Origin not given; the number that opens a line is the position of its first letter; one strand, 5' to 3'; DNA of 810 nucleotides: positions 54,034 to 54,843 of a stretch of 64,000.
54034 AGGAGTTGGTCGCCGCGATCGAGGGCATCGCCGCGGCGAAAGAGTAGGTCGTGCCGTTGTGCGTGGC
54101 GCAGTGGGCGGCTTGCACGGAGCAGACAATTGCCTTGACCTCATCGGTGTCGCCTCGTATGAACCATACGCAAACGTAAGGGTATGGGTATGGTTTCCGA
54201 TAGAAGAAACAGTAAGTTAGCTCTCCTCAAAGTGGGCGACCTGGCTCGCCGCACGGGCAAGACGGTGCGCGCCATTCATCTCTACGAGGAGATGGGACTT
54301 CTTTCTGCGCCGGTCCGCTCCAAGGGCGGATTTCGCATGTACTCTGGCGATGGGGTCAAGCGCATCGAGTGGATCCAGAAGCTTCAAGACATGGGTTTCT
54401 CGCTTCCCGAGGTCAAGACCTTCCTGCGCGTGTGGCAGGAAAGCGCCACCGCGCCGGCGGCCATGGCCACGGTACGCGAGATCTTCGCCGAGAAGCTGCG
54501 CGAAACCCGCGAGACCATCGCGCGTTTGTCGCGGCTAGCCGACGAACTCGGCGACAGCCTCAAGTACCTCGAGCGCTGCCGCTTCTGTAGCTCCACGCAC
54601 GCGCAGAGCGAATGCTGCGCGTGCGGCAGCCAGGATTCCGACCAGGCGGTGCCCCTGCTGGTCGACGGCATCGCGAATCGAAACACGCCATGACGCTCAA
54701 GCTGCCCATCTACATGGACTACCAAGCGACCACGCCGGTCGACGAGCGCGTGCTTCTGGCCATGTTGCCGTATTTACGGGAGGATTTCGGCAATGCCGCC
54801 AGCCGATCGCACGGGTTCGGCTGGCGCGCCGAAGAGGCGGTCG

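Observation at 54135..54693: Cys-rich MerR-family regulator translationally coupled to iscS in place of IscR, behind a palindrome-bearing promoter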

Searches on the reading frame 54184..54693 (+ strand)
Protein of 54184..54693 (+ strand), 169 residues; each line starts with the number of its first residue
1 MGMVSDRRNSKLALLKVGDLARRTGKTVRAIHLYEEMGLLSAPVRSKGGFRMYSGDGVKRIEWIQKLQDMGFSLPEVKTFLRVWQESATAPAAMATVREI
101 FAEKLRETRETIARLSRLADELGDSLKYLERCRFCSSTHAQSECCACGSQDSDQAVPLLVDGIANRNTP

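Call 3: search_protein_families(library=pfam, proteins=[window:54184-54693:+], max_evalue=0.01)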
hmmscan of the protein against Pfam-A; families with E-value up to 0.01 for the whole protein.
window:54184-54693:+ (169 aa): 3 families
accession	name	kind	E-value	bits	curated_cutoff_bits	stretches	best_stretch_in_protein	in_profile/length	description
PF13411.12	MerR_1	-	5.4e-14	52.5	21.6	1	16-82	2-67/69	MerR HTH family regulatory protein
PF09278.17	MerR-DNA-bind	-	1.6e-11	45.1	25.4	1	58-122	1-62/65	MerR, DNA binding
PF00376.29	MerR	-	2e-10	40.7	28.2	1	16-53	1-38/38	MerR family regulatory protein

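Call 4: search_protein_families(library=ncbifam, proteins=[window:54184-54693:+], max_evalue=0.01)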
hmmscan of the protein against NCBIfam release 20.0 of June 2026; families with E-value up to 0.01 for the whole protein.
window:54184-54693:+ (169 aa): 14 families
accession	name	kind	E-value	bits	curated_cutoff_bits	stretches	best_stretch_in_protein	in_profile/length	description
TIGR02044.1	CueR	equivalog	3.1e-21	75.8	147.4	1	16-124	2-107/127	Cu(I)-responsive transcriptional regulator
TIGR02051.1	MerR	equivalog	3.8e-18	65.9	150.85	1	16-144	1-118/124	mercury resistance transcriptional regulator MerR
NF007069.0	PRK09514.1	equivalog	1.7e-17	63.7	143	1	15-145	2-125/141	Zn(2+)-responsive transcriptional regulator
TIGR02043.1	ZntR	equivalog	1.7e-16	60.5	167.95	1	15-145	2-125/131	Zn(2+)-responsive transcriptional regulator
TIGR02047.1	CadR-PbrR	equivalog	5.6e-16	58.7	151.45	1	15-124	1-107/127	Cd(II)/Pb(II)-responsive transcriptional regulator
TIGR01950.1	SoxR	equivalog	8e-14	51.6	116.9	1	15-126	2-110/142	redox-sensitive transcriptional activator SoxR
NF010315.0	PRK13752.1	subfamily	1.3e-12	47.9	261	1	11-124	4-112/144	mercury resistance transcriptional regulator MerR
NF007590.0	PRK10227.1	equivalog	4.8e-12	46.1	244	1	16-122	2-105/135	Cu(I)-responsive transcriptional regulator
NF047375.1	HeatShock_HspR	equivalog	4.4e-08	33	105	1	29-97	18-86/92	heat shock protein transcriptional repressor HspR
NF041849.1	trans_regNmlR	equivalog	3.6e-06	27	175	1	19-116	5-106/117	stress response transcriptional regulator NmlR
NF053782.1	ChlnTransRegdde3219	equivalog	4.1e-06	26.5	450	1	16-117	8-104/278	choline utilization transcriptional activator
NF047377.1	heat_HspR_dupli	exception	2e-05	24.2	300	1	30-114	21-105/214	heat shock protein transcriptional repressor HspR, fused homodimer type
NF050798.1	TF_FtsR_Actino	equivalog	0.00011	22.3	150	1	28-125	19-121/223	transcriptional regulator FtsR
NF053740.1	TransRegTnrAGPos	equivalog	0.00077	19.6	140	1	14-82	12-79/108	hypothetical protein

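Call 5: find_homologous_proteins(query=window:54184-54693:+, max_evalue=0.001)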
Query window:54184-54693:+ (169 aa): 1492 proteins with E <= 0.001 among 1580 candidates; the best 120 are listed.
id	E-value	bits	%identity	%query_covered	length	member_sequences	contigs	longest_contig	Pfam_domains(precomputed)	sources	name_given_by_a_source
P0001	1.6e-95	336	99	91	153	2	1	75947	PF00376.30,PF13411.13,PF09278.18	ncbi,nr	ncbi:MAG: MerR family transcriptional regulator [Deltaproteobacteria bacterium]|nr:MerR family trans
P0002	5.7e-87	308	84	99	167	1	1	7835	PF00376.30,PF13411.13,PF09278.18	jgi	jgi:MerR family transcriptional regulator, copper efflux regulator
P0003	7.3e-87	307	84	99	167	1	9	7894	PF00376.30,PF13411.13,PF09278.18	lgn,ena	-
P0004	2.0e-84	299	81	100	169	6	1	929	PF00376.30,PF13411.13,PF09278.18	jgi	jgi:MerR family copper efflux transcriptional regulator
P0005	1.3e-83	297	81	99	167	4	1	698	PF00376.30,PF13411.13,PF09278.18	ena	-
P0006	5.7e-83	295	80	99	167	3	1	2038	PF00376.30,PF13411.13,PF09278.18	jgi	jgi:MerR family copper efflux transcriptional regulator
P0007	6.9e-83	295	80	99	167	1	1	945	PF00376.30,PF13411.13,PF09278.18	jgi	jgi:DNA-binding transcriptional MerR regulator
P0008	4.6e-82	292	78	100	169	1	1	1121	PF00376.30,PF13411.13,PF09278.18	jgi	jgi:MerR family transcriptional regulator, copper efflux regulator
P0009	6.3e-82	291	80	99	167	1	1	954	PF00376.30,PF13411.13,PF09278.18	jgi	jgi:MerR family copper efflux transcriptional regulator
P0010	8.1e-82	291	80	98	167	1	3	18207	PF00376.30,PF13411.13,PF09278.18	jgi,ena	jgi:DNA-binding transcriptional MerR regulator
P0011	1.5e-81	290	80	98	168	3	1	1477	PF00376.30,PF13411.13,PF09278.18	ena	-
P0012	3.9e-81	289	78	99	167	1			PF00376.30,PF13411.13,PF09278.18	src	-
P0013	1.2e-80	287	79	99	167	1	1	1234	PF00376.30,PF13411.13,PF09278.18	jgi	jgi:DNA-binding transcriptional MerR regulator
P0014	2.5e-80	286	79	98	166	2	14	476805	PF00376.30,PF13411.13,PF09278.18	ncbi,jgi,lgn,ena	-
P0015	2.6e-80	286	79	98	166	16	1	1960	PF00376.30,PF13411.13,PF09278.18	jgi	jgi:MerR family transcriptional regulator, copper efflux regulator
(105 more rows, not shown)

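Call 8: find_related_loci(query=A1, collection=genome_contigs, flank=4000)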
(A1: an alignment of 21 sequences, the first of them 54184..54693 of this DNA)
Query A1 (169 aa) in genome_contigs; peptide patterns used: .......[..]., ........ (x = any residue, [..] = any of these).
593 stretches matched a pattern; 560 encode a relative of the query (tblastn E <= 1e-3); the best 80 are kept; 80 distinct loci.
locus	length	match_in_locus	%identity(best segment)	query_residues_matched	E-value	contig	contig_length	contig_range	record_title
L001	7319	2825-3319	79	3-167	2e-86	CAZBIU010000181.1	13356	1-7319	MAG TPA_asm: uncultured Myxococcales bacterium isolate binchicken_co50_418 genome assembly, contig: NODE_5491_length_133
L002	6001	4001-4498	77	3-168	3e-85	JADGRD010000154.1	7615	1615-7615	MAG: Proteobacteria bacterium isolate Chersky.38_30 contig-100_3477, whole genome shotgun sequence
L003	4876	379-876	77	3-168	3e-85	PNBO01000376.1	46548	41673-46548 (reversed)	MAG: Myxococcales bacterium isolate fen_1138 73.20120700_E3M.16_contig_10090, whole genome shotgun sequence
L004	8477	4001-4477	80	11-169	4e-85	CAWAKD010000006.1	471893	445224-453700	MAG: uncultured delta proteobacterium isolate MFD02416.bin.1.176 genome assembly, contig: contig_48086, whole genome sho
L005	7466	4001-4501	75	3-169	2e-84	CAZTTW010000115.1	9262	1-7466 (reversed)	MAG TPA_asm: uncultured Myxococcales bacterium isolate binchicken_co50_413 genome assembly, contig: NODE_9669_length_926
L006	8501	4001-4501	74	2-168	2e-83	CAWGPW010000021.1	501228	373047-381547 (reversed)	MAG: uncultured delta proteobacterium isolate MFD05502.bin.2.3 genome assembly, contig: contig_34414, whole genome shotg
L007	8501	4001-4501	74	2-168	4e-83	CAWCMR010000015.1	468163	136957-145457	MAG: uncultured delta proteobacterium isolate MFD05502.bin.2.118 genome assembly, contig: contig_45175, whole genome sho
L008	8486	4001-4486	78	7-169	4e-83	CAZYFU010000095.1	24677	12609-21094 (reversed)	MAG TPA_asm: uncultured Myxococcales bacterium isolate SRP192927_co6_560 genome assembly, contig: NODE_4074_length_24677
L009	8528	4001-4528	72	3-169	2e-81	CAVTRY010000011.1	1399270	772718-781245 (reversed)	MAG: uncultured delta proteobacterium isolate MFD09286.bin.2.143 genome assembly, contig: contig_23052, whole genome sho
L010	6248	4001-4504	74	3-168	4e-78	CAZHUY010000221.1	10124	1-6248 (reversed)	MAG TPA_asm: uncultured Myxococcales bacterium isolate SRP263991_co7_365 genome assembly, contig: NODE_13568_length_1012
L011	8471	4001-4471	76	12-168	6e-78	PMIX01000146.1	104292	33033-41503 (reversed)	MAG: Myxococcales bacterium isolate fen_1127 73.20120600_E3D.16_contig_10170, whole genome shotgun sequence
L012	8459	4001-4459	77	12-166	1e-76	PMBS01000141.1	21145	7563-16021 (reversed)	MAG: Myxococcales bacterium isolate fen_1144 73.20120700_E3M.35_contig_32587, whole genome shotgun sequence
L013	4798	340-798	77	12-166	1e-76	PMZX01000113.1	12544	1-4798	MAG: Myxococcales bacterium isolate fen_1103 73.20110800_E3M.7_contig_614, whole genome shotgun sequence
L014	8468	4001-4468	75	9-166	3e-76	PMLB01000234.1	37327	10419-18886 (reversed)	MAG: Myxococcales bacterium isolate fen_1121 73.20120600_E1D.21_contig_12879, whole genome shotgun sequence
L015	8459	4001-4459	78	12-166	2e-76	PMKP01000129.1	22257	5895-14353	MAG: Myxococcales bacterium isolate fen_1123 73.20120600_E1D.81_contig_3311, whole genome shotgun sequence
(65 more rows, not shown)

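Call 19: predict_structure(alignment_id=A1)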
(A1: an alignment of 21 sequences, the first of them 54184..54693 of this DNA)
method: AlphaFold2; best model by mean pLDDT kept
length: 169 residues; sequences in the alignment: 21
mean_pLDDT: 76.2   pTM: 0.56
mean pLDDT of the five models: 76.2, 74.6, 72.2, 71.5, 67.1
residues with pLDDT >= 90: 52; 70-90: 64; 50-70: 29; < 50: 24
segments of 3 or more residues with pLDDT < 50: 1-11, 141-143, 149-152, 167-169
pLDDT, mean of each block of 10 residues (from residue 1): 40 83 95 93 87 89 90 87 77 74 85 91 81 56 50 60 54
secondary structure, 60 per line:
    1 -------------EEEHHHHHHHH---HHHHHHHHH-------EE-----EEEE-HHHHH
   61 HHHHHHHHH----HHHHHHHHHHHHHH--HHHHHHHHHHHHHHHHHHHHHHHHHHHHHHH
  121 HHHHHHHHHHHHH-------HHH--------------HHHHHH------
elements in order: E14-16 H17-24 H28-36 E51-54 H56-69 H74-87 H90-133 H158-163

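Call 20: search_protein_representatives(alignment_id=A1)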
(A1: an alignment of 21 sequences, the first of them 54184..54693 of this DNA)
Query: 21 sequences, 166 profile positions. Proteins with E-value up to 0.001 (for the whole library): 25877; up to 1e-10: 2670; up to 1e-30: 145. The best 150 are listed.
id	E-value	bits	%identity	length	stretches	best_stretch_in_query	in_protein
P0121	2.1e-63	229.2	-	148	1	1-127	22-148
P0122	3.8e-63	228.4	-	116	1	2-116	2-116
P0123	3.1e-61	222.2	-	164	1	9-163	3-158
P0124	9.4e-57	207.6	-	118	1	50-165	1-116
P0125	1.7e-54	200.2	-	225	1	11-164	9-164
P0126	5.8e-52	192.0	-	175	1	11-163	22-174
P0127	9.9e-52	191.2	-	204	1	9-161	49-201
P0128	4.6e-51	189.1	-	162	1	4-107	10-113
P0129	1.5e-50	187.4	-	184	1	7-164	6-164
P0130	1.3e-48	181.1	-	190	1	9-161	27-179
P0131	2.3e-48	180.3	-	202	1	11-161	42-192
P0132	5.9e-48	179.0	-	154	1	1-104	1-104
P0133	6.7e-48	178.8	-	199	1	6-163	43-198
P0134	6.0e-47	175.7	-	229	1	10-148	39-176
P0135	1.1e-46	174.8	-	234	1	12-161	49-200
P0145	1.4e-45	171.3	-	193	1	4-162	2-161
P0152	3.9e-44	166.5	-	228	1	8-159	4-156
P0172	3.7e-41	156.9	-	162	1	10-160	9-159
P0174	4.2e-41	156.7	-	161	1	11-164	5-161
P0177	7.8e-41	155.8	-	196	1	12-164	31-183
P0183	1.2e-39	152.0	-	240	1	12-162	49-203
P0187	4.9e-39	150.0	-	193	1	10-158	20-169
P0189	6.0e-39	149.7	-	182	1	13-163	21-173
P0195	2.8e-38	147.5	-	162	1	7-162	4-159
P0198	4.7e-38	146.8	-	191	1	7-162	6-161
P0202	4.9e-37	143.5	-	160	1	15-163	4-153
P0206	1.1e-36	142.3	-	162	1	8-163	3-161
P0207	1.5e-36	141.8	-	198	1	13-160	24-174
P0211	1.0e-35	139.1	-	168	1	9-161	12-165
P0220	1.1e-34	135.8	-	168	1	9-159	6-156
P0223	1.3e-34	135.5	-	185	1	11-161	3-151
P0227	3.0e-34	134.4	-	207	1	7-161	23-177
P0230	5.7e-34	133.5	-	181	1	13-163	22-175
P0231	6.6e-34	133.3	-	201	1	13-160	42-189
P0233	8.4e-34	132.9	-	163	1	8-162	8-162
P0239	1.4e-33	132.2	-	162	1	7-161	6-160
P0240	2.0e-33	131.7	-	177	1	10-161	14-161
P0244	8.5e-33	129.7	-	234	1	11-163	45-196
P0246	9.5e-33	129.5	-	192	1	10-163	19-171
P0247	1.8e-32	128.6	-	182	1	10-148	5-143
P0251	5.2e-32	127.1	-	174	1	4-158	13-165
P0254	6.9e-32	126.7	-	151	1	12-150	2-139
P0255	7.5e-32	126.6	-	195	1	13-162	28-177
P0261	7.0e-31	123.4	-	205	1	8-159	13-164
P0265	8.6e-31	123.1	-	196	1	8-151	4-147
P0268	2.0e-30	121.9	-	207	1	12-162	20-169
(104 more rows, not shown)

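Call 23: search_solved_structures(query=A1, max_evalue=0.001, show_alignments=3)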
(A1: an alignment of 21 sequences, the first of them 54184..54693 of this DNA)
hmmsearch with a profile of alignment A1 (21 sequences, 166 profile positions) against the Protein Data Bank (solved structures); distinct sequences matched with E-value up to 0.001: 26.
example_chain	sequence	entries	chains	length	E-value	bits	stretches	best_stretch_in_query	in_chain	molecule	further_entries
4ua1_A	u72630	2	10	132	1.6e-15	60.4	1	13-122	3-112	Regulatory protein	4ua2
6jgf_A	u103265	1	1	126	8.6e-12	48.3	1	13-122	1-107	CadR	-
6jgv_A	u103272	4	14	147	8.8e-12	48.2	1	13-122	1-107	CadR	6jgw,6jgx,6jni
6jyw_A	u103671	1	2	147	9e-12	48.2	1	13-122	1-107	CadR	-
5crl_A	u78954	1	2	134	9.3e-12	48.2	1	9-123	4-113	Mercuric resistance operon regulatory protein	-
6ldi_G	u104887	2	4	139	1.4e-11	47.6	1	13-120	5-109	HTH-type transcriptional regulator CueR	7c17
1q05_A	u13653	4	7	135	2.2e-11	47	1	14-120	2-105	Transcriptional regulator cueR | HTH-type transcriptional regulator CueR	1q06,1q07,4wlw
6xh7_G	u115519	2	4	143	2.2e-11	46.9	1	14-120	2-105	HTH-type transcriptional regulator CueR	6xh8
4wls_A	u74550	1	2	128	2.9e-11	46.5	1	14-120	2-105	HTH-type transcriptional regulator CueR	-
2vz4_A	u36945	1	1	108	4.7e-11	45.9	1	15-79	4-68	HTH-TYPE TRANSCRIPTIONAL ACTIVATOR TIPA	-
1jbg_A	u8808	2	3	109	4.2e-10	42.8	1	15-113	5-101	transcription activator of multidrug-efflux transporter genes mta | transcription activator MtaN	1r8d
5gpe_A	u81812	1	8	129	8.1e-10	41.9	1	13-144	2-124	Transcriptional regulator, MerR-family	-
3hh0_A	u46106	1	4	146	6.8e-09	38.8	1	17-120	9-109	Transcriptional regulator, MerR family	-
3qao_A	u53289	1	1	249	5.3e-08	35.9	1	13-79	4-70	MerR-like transcriptional regulator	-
2zhg_A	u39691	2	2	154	9.2e-08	35.2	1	10-120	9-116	Redox-sensitive transcriptional activator soxR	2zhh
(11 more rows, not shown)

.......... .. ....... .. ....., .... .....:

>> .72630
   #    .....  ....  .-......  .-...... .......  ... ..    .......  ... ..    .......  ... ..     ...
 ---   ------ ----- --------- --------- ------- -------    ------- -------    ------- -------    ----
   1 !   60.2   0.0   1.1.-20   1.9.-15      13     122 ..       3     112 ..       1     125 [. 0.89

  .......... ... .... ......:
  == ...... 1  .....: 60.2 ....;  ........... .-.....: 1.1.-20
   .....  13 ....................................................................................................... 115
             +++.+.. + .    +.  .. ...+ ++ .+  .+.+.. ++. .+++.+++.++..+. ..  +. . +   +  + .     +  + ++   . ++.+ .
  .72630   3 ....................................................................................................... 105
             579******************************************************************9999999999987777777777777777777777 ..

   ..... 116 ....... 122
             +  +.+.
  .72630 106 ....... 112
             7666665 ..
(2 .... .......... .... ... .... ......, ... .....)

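Call 25: fold_search(model_id=the predicted structure, library=pdb)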
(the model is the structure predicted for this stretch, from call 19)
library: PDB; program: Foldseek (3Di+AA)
matches with E <= 10: 746; with E <= 0.001: 61
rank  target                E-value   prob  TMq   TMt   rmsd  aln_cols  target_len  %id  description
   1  6jni_A                1.3e-06  1.00  0.56  0.63   4.1       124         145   26  Crystal structure of the transcriptional regulator CadR from P. putida in complex with Zinc(II) and DNA (released 2019-09-25)
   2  6jgx_A                1.6e-06  1.00  0.57  0.66   8.9       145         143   26  Crystal structure of the transcriptional regulator CadR from P. putida in complex with Cadmium(II) and DNA (released 2019-09-25)
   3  2zhg_A                1.9e-06  1.00  0.46  0.60   3.9       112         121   28  Crystal structure of SoxR in complex with DNA (released 2008-03-25)
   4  6jgx_B                2.2e-06  1.00  0.56  0.68   5.9       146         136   25  Crystal structure of the transcriptional regulator CadR from P. putida in complex with Cadmium(II) and DNA (released 2019-09-25)
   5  6jyw_B                2.3e-06  1.00  0.56  0.70   3.4       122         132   27  Crystal structure of the transcription regulator CadR N81M mutant from P. putida in complex with Cadmium(II) and DNA (released 2020-04-29)
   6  6jni_H                3.7e-06  1.00  0.55  0.66   4.2       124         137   27  Crystal structure of the transcriptional regulator CadR from P. putida in complex with Zinc(II) and DNA (released 2019-09-25)
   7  6jyw_A                4.2e-06  1.00  0.56  0.67   3.4       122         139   27  Crystal structure of the transcription regulator CadR N81M mutant from P. putida in complex with Cadmium(II) and DNA (released 2020-04-29)
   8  4wls_A                4.2e-06  1.00  0.43  0.62   4.5       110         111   25  Crystal structure of the metal-free (repressor) form of E. Coli CUER, a copper efflux regulator, bound to COPA promote (released 2015-09-02)
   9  1q06_B                4.4e-06  1.00  0.55  0.71   4.3       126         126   27  Crystal structure of the Ag(I) form of E. coli CueR, a copper efflux regulator (released 2003-09-16)
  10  5d8c_B                4.4e-06  1.00  0.43  0.55   5.4       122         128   20  Crystal structure of HiNmlR, a MerR family regulator lacking the sensor domain, bound to promoter DNA (released 2016-06-29)
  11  1r8d_B                4.7e-06  1.00  0.49  0.71   3.0       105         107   27  Crystal Structure of MtaN Bound to DNA (released 2004-08-17)
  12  6jni_B                5.1e-06  1.00  0.55  0.71   3.7       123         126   27  Crystal structure of the transcriptional regulator CadR from P. putida in complex with Zinc(II) and DNA (released 2019-09-25)
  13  2zhh                  5.1e-06  1.00  0.45  0.61   8.5       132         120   25  Crystal structure of SoxR (released 2008-03-25)
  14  5gpe_D                5.7e-06  1.00  0.58  0.73   5.0       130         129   24  Crystal structure of the transcription regulator PbrR691 from Ralstonia metallidurans CH34 in complex with Lead(II) (released 2016-12-28)
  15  6jni_C                6.1e-06  1.00  0.55  0.71   3.7       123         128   27  Crystal structure of the transcriptional regulator CadR from P. putida in complex with Zinc(II) and DNA (released 2019-09-25)
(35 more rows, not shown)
